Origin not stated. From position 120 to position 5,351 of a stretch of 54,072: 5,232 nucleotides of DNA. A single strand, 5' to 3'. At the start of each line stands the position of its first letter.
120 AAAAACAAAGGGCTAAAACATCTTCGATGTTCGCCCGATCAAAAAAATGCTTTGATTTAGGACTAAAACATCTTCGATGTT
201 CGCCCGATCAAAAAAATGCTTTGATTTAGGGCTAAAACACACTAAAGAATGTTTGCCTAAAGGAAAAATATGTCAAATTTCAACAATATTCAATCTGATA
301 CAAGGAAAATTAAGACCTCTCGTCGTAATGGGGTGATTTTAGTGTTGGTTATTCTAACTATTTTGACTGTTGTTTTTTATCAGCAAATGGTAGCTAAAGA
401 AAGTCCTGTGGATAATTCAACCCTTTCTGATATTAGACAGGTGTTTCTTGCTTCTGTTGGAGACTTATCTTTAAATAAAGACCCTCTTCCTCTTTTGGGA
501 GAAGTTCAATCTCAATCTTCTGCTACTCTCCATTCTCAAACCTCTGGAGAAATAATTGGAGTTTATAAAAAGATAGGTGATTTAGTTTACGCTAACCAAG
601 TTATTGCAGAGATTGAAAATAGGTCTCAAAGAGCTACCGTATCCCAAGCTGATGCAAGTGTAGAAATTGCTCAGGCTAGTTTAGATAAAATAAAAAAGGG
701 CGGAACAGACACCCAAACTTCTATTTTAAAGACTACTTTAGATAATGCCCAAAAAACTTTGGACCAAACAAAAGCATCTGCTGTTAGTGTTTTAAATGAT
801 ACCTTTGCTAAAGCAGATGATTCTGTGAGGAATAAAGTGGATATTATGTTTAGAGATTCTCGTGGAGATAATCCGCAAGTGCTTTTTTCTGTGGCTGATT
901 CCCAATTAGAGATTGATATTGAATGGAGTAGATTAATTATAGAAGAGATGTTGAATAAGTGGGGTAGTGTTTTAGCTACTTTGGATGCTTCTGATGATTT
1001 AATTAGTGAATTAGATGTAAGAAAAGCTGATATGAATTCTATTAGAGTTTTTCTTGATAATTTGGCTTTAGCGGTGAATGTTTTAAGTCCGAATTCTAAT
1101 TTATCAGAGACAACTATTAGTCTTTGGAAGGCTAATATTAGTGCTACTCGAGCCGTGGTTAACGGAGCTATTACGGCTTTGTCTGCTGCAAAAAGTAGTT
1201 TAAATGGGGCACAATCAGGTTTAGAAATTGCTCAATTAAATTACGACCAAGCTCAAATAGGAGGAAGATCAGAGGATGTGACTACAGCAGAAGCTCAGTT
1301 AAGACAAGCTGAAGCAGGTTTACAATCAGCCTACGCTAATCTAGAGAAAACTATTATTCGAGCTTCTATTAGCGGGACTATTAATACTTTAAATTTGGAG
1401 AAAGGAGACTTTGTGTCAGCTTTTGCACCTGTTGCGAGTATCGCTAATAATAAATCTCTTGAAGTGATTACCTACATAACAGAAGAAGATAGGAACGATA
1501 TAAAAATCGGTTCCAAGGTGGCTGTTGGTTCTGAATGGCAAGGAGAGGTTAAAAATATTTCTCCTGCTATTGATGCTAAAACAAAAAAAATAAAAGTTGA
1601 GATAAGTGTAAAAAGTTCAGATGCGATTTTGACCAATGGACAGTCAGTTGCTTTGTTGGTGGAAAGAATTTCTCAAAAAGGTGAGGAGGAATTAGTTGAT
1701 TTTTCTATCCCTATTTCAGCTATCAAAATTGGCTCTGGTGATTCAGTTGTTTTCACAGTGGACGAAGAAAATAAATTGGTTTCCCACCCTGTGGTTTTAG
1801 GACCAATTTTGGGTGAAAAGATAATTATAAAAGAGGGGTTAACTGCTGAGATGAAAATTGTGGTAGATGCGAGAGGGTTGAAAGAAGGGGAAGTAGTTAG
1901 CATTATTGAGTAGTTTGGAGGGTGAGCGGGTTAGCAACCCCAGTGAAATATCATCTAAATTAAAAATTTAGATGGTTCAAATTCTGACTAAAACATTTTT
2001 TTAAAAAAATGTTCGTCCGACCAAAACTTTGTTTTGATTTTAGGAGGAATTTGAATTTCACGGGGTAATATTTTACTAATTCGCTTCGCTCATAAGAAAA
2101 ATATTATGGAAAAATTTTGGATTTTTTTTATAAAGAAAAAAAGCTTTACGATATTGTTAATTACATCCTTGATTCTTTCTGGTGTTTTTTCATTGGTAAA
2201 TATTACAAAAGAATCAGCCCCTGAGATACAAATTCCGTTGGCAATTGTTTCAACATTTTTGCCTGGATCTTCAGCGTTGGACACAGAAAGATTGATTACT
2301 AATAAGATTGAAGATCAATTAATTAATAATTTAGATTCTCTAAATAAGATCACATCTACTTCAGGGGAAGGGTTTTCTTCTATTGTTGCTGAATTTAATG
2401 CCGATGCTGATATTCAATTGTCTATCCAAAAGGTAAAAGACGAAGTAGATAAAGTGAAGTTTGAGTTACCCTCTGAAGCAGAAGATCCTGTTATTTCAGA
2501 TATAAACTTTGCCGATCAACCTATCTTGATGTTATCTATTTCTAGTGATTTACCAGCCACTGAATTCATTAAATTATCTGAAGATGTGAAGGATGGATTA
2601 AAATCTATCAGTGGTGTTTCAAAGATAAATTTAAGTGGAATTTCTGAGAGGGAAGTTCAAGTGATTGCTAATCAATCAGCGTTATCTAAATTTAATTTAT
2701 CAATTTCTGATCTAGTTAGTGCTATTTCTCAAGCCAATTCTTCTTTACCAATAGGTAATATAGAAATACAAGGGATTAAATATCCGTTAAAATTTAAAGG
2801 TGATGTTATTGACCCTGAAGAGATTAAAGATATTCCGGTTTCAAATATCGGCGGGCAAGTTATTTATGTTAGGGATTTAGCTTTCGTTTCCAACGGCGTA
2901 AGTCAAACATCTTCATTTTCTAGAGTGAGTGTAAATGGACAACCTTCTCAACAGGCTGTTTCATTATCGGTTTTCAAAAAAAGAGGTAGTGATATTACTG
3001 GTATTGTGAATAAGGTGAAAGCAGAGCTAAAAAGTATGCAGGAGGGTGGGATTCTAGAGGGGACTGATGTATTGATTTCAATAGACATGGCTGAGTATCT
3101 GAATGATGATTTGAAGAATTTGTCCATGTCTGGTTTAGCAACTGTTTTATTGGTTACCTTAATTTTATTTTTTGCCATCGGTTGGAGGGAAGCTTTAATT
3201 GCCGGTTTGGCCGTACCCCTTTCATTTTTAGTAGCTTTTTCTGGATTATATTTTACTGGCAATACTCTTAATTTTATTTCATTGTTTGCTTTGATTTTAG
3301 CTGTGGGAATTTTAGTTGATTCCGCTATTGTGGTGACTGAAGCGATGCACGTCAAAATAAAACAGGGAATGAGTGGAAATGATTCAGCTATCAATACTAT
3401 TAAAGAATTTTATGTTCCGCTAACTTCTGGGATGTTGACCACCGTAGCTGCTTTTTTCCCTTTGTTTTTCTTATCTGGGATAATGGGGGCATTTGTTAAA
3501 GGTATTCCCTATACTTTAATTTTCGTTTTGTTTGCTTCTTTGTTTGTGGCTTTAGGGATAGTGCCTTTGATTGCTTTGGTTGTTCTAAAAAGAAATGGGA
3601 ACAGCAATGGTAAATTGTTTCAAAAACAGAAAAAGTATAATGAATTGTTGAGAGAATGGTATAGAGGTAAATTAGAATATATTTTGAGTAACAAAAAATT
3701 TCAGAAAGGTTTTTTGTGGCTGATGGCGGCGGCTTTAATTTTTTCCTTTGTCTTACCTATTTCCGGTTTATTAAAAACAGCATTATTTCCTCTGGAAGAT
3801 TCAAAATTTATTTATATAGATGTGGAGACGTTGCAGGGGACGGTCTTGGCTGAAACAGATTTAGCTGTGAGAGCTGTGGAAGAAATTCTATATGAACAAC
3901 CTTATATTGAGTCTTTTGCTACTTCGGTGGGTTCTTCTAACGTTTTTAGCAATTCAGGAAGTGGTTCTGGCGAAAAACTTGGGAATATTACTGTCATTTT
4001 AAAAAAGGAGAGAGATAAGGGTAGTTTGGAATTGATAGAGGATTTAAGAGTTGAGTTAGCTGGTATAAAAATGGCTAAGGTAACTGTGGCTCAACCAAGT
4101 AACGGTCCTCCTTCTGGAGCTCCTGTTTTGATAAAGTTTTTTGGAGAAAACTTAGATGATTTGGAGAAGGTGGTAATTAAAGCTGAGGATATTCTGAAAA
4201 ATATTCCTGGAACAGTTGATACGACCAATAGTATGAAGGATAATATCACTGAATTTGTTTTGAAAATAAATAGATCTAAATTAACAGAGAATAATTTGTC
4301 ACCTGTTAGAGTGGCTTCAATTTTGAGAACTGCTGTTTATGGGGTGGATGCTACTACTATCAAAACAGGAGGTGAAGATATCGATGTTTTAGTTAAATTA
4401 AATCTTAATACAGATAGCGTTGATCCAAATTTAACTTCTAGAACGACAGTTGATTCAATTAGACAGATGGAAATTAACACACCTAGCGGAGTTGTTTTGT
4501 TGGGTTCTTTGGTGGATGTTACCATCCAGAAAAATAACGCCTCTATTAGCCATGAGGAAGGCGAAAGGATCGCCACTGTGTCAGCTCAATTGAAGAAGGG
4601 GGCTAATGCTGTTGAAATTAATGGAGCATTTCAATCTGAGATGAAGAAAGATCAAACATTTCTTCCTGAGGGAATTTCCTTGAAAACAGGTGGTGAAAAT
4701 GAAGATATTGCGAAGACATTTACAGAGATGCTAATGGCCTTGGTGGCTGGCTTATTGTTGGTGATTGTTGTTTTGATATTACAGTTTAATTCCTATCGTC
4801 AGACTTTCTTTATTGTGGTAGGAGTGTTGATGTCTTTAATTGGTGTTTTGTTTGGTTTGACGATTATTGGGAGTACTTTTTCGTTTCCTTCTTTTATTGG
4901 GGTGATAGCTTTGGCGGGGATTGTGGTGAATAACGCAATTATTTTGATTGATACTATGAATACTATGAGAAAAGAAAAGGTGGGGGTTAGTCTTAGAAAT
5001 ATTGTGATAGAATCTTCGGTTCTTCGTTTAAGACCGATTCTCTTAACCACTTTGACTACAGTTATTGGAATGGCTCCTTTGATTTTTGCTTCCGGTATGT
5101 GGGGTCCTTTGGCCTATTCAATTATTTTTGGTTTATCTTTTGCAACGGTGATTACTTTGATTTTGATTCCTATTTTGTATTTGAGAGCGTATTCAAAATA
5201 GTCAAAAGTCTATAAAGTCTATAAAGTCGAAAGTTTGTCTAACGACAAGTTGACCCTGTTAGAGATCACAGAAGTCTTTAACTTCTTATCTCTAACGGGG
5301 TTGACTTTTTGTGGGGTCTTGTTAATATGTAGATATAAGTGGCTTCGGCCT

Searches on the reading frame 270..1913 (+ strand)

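Call 25: search_protein_families(library=pfam, proteins=[window:270-1913:+], max_evalue=0.0001)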
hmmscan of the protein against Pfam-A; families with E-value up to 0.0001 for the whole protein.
window:270-1913:+ (547 aa): 2 families
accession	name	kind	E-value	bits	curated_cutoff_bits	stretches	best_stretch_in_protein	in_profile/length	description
PF13437.12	HlyD_3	-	4.7e-18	66.3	22.2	1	363-459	2-100/106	HlyD family secretion protein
PF16576.10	HlyD_D23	-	6.7e-13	48.9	30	1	337-457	79-211/214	Barrel-sandwich domain of CusB or HlyD membrane-fusion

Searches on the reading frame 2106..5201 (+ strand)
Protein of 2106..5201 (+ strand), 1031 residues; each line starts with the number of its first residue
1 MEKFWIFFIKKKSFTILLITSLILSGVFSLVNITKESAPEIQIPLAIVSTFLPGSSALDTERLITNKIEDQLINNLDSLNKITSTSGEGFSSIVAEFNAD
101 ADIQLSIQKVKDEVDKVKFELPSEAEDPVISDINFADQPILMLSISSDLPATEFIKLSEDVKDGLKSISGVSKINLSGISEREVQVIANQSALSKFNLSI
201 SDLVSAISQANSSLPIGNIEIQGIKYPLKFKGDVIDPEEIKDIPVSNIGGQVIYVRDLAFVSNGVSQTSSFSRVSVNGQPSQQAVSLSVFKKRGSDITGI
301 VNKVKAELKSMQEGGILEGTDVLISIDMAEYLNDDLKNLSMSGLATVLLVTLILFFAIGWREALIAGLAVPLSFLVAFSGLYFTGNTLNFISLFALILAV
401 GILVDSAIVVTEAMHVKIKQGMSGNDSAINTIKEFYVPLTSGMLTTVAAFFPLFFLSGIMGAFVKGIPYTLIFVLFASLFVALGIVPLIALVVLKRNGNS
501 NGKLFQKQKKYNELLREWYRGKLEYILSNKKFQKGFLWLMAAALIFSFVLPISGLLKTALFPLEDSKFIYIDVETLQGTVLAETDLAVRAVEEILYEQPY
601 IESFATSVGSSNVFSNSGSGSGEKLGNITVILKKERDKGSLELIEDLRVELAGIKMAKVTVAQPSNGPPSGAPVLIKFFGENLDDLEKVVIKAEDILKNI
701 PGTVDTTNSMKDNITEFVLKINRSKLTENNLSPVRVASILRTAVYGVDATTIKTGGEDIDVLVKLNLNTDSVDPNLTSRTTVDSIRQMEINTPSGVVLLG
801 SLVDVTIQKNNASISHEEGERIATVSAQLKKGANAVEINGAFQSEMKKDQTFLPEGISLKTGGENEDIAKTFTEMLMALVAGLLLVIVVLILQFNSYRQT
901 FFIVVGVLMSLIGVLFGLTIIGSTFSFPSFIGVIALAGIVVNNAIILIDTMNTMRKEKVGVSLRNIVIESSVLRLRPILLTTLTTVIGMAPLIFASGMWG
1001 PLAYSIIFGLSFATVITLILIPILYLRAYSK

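Call 25: search_protein_families(library=pfam, proteins=[window:2106-5201:+], max_evalue=0.0001)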
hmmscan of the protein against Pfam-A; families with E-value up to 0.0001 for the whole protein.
window:2106-5201:+ (1031 aa): 1 family
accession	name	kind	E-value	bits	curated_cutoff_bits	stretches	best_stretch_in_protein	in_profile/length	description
PF00873.25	ACR_tran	-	1.7e-174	582.7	28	1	7-1026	4-1018/1021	AcrB/AcrD/AcrF family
